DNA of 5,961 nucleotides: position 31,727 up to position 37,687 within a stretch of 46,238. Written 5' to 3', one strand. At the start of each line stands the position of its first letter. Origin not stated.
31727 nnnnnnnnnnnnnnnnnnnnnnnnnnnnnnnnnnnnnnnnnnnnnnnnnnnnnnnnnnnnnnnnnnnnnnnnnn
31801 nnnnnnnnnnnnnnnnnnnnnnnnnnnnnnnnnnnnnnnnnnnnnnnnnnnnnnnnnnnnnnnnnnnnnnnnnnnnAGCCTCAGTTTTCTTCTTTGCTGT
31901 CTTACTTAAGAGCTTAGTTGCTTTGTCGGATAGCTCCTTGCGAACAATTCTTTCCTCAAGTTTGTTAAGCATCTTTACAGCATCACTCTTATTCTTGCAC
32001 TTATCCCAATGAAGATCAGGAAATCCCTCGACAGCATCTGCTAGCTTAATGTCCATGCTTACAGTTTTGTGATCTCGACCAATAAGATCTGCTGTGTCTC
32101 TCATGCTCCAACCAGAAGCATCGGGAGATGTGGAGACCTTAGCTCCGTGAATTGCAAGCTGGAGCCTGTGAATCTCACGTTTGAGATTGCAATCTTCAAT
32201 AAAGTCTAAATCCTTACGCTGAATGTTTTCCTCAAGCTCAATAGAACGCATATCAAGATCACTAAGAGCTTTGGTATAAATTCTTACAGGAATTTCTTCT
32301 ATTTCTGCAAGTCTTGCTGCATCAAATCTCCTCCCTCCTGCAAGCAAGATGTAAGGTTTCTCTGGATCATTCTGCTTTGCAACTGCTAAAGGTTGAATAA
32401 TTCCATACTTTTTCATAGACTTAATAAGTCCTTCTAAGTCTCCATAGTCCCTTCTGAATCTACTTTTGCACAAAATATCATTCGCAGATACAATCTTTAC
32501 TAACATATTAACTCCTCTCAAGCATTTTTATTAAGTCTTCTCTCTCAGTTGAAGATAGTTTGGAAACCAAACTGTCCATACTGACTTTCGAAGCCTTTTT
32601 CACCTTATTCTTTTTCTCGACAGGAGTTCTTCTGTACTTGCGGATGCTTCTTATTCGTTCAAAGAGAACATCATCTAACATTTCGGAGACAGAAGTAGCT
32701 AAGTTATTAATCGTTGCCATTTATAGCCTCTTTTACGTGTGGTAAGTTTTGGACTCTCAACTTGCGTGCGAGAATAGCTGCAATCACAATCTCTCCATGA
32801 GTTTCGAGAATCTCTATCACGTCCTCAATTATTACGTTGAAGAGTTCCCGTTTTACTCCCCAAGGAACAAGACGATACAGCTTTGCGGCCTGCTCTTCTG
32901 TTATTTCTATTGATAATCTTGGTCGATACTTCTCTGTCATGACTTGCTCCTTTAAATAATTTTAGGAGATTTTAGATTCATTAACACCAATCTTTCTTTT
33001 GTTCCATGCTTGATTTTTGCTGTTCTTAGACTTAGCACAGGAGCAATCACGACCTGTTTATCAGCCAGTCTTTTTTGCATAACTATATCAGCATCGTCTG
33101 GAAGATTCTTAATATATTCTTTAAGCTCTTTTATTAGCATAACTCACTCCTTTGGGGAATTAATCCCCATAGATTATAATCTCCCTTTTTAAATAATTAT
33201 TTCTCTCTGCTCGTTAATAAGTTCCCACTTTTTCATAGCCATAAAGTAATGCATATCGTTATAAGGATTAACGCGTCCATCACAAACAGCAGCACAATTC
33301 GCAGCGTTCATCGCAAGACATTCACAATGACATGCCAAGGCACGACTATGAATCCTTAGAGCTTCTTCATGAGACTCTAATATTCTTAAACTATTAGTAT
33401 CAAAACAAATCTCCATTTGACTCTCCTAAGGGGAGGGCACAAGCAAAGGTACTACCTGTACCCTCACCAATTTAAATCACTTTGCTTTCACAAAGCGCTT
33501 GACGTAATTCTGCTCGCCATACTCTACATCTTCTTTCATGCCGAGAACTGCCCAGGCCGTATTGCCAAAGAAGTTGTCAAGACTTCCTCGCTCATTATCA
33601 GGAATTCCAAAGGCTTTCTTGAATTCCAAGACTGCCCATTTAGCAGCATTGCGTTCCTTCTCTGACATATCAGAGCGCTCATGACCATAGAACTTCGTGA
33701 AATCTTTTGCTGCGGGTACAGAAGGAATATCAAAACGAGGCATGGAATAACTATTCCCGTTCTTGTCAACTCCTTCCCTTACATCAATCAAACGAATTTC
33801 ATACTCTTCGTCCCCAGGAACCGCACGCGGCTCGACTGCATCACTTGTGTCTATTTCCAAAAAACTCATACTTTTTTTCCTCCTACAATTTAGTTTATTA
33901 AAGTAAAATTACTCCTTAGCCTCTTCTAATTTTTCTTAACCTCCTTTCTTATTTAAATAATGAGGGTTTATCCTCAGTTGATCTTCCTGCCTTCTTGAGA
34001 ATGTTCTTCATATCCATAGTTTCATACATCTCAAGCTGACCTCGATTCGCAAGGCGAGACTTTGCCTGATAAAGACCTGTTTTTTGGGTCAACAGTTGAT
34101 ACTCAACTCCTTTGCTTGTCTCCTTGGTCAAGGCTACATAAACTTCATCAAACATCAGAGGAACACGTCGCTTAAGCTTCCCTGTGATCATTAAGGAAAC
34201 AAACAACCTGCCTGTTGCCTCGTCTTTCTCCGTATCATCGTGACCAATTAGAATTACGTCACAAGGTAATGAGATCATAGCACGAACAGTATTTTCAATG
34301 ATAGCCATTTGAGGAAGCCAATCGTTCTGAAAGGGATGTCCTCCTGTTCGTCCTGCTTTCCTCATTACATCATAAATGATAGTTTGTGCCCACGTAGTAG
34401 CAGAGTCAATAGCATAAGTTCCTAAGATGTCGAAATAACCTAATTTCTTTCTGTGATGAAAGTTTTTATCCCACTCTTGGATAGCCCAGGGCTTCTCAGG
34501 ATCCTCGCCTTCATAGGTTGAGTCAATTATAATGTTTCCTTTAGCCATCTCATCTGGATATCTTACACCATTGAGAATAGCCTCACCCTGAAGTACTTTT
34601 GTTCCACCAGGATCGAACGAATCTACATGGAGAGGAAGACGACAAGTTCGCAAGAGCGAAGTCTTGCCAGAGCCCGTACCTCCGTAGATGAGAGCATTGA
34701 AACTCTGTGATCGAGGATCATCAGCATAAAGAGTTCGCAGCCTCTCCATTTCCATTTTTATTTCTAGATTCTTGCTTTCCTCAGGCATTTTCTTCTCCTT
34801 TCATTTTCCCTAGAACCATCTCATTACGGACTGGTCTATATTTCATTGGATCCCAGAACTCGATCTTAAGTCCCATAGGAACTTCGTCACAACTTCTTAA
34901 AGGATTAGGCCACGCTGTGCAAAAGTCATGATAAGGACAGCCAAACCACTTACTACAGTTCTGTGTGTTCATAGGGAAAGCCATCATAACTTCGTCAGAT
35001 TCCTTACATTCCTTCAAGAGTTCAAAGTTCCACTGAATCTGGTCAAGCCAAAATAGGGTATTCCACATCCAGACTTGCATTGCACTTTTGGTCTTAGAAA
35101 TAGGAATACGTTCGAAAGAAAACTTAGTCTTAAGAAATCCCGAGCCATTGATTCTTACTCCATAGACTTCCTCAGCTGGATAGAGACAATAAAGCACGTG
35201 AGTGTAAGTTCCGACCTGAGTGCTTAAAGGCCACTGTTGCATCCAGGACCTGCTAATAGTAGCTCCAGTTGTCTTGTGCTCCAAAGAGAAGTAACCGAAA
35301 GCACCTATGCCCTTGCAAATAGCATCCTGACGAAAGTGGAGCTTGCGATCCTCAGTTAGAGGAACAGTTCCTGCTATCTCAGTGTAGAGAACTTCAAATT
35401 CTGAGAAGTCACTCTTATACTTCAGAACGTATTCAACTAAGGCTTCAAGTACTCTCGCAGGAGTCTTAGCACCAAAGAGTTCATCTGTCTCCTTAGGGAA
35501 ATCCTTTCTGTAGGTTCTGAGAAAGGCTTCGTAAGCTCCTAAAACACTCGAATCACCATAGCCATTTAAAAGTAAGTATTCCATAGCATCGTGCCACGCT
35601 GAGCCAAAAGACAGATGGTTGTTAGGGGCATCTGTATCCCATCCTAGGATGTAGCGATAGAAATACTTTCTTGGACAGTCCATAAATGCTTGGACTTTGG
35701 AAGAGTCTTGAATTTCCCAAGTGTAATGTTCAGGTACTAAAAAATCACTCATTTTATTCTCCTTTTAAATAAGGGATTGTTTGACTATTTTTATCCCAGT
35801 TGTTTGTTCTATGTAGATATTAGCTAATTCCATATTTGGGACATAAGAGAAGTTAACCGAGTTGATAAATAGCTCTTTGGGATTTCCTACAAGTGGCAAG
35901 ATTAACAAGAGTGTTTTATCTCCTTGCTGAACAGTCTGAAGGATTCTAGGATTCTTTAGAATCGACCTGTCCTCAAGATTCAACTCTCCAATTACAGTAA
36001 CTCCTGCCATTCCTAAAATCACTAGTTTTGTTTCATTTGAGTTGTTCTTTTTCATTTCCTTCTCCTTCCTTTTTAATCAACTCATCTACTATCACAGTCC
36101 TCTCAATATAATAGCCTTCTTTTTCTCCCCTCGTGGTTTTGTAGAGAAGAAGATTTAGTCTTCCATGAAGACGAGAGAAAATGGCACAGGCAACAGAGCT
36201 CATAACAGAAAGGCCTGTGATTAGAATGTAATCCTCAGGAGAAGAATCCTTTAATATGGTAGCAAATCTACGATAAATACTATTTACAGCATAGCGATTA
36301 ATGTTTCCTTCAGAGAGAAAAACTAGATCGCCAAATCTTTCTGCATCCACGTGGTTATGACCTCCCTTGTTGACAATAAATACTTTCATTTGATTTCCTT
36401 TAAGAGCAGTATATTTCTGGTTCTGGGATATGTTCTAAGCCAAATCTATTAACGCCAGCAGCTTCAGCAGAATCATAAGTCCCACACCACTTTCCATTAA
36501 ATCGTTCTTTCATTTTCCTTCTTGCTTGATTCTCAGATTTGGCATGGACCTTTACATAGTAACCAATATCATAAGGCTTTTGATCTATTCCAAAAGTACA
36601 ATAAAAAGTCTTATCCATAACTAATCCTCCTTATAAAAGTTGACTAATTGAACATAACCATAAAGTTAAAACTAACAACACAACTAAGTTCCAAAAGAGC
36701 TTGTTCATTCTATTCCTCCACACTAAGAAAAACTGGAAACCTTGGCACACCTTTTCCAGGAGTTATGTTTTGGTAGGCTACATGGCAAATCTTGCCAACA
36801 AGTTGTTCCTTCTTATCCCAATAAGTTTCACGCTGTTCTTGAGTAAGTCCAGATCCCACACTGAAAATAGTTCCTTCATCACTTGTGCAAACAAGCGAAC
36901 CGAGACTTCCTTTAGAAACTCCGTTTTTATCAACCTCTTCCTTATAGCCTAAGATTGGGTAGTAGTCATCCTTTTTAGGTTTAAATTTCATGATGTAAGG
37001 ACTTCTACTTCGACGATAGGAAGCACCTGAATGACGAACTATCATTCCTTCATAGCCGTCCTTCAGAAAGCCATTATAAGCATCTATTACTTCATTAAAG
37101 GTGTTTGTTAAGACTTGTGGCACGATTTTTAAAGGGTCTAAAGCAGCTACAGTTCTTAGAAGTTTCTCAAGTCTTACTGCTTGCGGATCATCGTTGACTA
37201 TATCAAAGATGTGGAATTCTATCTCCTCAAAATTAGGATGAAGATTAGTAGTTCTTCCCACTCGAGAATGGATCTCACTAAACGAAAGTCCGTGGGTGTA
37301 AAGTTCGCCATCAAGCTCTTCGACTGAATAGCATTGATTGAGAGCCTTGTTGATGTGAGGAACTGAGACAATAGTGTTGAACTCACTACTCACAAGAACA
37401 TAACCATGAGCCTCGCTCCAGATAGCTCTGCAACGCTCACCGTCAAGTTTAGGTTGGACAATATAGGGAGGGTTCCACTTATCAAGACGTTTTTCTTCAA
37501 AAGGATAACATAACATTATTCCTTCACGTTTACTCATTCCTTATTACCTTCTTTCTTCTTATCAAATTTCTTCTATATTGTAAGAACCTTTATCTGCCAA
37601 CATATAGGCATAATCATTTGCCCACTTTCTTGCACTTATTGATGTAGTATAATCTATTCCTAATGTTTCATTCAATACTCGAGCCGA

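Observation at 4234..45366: Dispersed family of a 23-nt G4-N7-C4 quasi-palindrome placed in front of genes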

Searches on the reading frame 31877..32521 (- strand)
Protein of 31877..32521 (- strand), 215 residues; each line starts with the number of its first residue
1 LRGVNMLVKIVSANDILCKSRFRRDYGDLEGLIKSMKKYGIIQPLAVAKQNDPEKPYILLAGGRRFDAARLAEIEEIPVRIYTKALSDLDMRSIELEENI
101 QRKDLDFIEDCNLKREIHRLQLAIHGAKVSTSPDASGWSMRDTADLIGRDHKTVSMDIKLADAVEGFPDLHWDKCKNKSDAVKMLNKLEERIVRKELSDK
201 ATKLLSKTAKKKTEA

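Call 95: search_solved_structures(query=window:31877-32521:-, max_evalue=0.01, show_alignments=5)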
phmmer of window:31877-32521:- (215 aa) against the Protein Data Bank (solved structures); distinct sequences matched with E-value up to 0.01: 10.
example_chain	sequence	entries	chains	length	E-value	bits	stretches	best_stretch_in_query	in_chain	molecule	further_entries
6t1f_A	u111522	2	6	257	3e-10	43.6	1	18-111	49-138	Chromosome-partitioning protein ParB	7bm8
6sdk_A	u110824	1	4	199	4.2e-10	43.1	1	27-112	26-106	Stage 0 sporulation protein J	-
7ol9_A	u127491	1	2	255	3.2e-09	40.2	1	29-115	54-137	Nucleoid occlusion protein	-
1vz0_A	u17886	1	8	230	3.3e-09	40.2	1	21-112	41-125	Chromosome-partitioning protein Spo0J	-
7o0n_A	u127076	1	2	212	1.3e-08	38.2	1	25-129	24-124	ParB family protein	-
7bnk_A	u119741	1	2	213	2.6e-08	37.2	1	25-129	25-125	ParB family protein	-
7bnr_A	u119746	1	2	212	2.8e-08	37.1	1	25-129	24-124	ParB family protein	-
4umk_A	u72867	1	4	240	3e-08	37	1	25-116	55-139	PROBABLE CHROMOSOME-PARTITIONING PROTEIN PARB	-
7ng0_A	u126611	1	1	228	8.4e-06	29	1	25-115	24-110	Nucleoid occlusion protein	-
7nfu_A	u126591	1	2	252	9e-06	28.9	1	25-115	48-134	Nucleoid occlusion protein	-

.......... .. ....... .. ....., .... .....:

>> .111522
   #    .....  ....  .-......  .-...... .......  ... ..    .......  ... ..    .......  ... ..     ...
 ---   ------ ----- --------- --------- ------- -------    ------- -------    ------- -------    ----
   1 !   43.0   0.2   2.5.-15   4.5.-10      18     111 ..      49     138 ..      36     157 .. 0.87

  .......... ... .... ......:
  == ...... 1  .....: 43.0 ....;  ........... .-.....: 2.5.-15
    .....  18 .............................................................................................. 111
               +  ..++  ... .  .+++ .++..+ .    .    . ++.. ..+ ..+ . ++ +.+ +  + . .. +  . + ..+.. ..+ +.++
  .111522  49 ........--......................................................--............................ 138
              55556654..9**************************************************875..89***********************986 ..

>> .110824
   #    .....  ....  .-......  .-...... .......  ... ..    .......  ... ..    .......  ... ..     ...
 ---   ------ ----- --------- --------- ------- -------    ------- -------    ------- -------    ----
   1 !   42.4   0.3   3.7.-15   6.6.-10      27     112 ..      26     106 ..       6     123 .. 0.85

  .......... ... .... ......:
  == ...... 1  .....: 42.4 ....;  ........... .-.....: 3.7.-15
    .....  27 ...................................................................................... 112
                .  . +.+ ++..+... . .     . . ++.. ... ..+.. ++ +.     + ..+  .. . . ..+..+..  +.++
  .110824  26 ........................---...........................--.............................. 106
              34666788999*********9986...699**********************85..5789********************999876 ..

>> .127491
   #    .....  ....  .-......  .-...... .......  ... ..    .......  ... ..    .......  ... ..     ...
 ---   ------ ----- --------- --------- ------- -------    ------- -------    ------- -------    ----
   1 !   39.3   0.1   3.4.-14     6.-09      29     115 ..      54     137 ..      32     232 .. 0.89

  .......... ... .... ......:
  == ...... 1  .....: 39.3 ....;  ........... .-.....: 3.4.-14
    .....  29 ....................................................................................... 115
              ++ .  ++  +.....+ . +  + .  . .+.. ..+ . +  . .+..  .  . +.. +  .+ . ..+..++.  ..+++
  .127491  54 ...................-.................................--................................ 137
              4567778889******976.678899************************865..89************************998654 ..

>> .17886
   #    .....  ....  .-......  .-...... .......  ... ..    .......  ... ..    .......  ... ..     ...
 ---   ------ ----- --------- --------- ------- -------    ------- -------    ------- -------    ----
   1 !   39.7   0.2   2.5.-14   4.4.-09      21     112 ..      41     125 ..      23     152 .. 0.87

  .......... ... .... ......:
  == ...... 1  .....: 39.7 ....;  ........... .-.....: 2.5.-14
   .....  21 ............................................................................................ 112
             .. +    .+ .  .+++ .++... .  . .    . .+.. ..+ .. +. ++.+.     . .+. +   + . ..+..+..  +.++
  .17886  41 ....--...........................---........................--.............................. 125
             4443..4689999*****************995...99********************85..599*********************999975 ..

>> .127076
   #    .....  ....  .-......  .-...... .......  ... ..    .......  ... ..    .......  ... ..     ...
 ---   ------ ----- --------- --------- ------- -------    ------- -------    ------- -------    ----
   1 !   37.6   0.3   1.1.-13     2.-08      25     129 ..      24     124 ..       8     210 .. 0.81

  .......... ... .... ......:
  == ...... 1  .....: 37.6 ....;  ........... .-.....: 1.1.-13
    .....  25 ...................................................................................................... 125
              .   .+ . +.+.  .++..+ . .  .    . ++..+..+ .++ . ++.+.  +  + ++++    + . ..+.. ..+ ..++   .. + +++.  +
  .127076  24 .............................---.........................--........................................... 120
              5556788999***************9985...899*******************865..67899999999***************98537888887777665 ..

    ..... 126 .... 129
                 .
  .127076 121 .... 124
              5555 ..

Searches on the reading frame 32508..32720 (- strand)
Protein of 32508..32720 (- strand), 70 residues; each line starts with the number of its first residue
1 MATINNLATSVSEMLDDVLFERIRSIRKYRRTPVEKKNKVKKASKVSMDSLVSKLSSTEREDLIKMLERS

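Call 34: search_protein_families(library=pfam, proteins=[window:32508-32720:-], max_evalue=0.05)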
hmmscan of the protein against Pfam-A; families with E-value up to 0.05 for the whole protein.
window:32508-32720:- (70 aa): 0 families

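Call 74: search_protein_families(library=phrogs, proteins=[window:32508-32720:-], max_evalue=0.05)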
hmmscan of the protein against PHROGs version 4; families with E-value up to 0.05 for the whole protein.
window:32508-32720:- (70 aa): 1 family
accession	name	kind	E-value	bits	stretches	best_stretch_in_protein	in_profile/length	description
phrog_31811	-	unknown function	0.0045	18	1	15-69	52-106/107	-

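Call 89: search_protein_families(library=ncbifam, proteins=[window:32508-32720:-], max_evalue=0.01)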
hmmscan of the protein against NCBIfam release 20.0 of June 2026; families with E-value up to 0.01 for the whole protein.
window:32508-32720:- (70 aa): 0 families

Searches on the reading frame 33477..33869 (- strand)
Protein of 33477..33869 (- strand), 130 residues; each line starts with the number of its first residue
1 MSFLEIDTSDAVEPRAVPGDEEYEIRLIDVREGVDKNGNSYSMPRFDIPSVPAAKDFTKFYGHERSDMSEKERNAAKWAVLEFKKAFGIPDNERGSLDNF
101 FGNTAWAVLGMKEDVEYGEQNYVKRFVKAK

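Call 34: search_protein_families(library=pfam, proteins=[window:33477-33869:-], max_evalue=0.05)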
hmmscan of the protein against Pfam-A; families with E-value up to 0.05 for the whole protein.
window:33477-33869:- (130 aa): 0 families

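Call 56: search_solved_structures(query=window:33477-33869:-, max_evalue=1)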
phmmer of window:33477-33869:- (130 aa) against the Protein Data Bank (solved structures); distinct sequences matched with E-value up to 1: 5.
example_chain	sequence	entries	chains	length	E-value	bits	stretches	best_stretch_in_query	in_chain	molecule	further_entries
8vur_L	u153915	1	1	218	0.035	17.6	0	84-122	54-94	003-102 Light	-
2a1k_A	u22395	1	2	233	0.25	14.8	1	28-119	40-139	gp32 single stranded DNA binding protein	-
2atq_B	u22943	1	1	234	0.25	14.8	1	28-119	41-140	gp32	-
3cmu_A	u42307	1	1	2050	0.38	14.2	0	41-97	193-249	Protein recA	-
3cmt_A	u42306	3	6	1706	0.92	13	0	41-97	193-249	Protein recA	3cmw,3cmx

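Call 74: search_protein_families(library=phrogs, proteins=[window:33477-33869:-], max_evalue=0.05)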
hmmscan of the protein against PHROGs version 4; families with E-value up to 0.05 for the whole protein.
window:33477-33869:- (130 aa): 0 families

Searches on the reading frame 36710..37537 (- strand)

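Call 8: search_protein_families(library=pfam, proteins=[window:36710-37537:-], max_evalue=0.01)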
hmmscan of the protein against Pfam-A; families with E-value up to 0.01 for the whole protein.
window:36710-37537:- (275 aa): 3 families
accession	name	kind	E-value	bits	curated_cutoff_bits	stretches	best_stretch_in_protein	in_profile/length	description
PF14743.12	DNA_ligase_OB_2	-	6.9e-16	58.4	28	1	206-273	4-65/66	DNA ligase OB-like domain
PF01068.26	DNA_ligase_A_M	-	2e-12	47.7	26.2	1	8-186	2-204/204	ATP dependent DNA ligase domain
PF09414.15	RNA_ligase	-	0.00028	21.5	27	1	24-175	2-162/171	RNA ligase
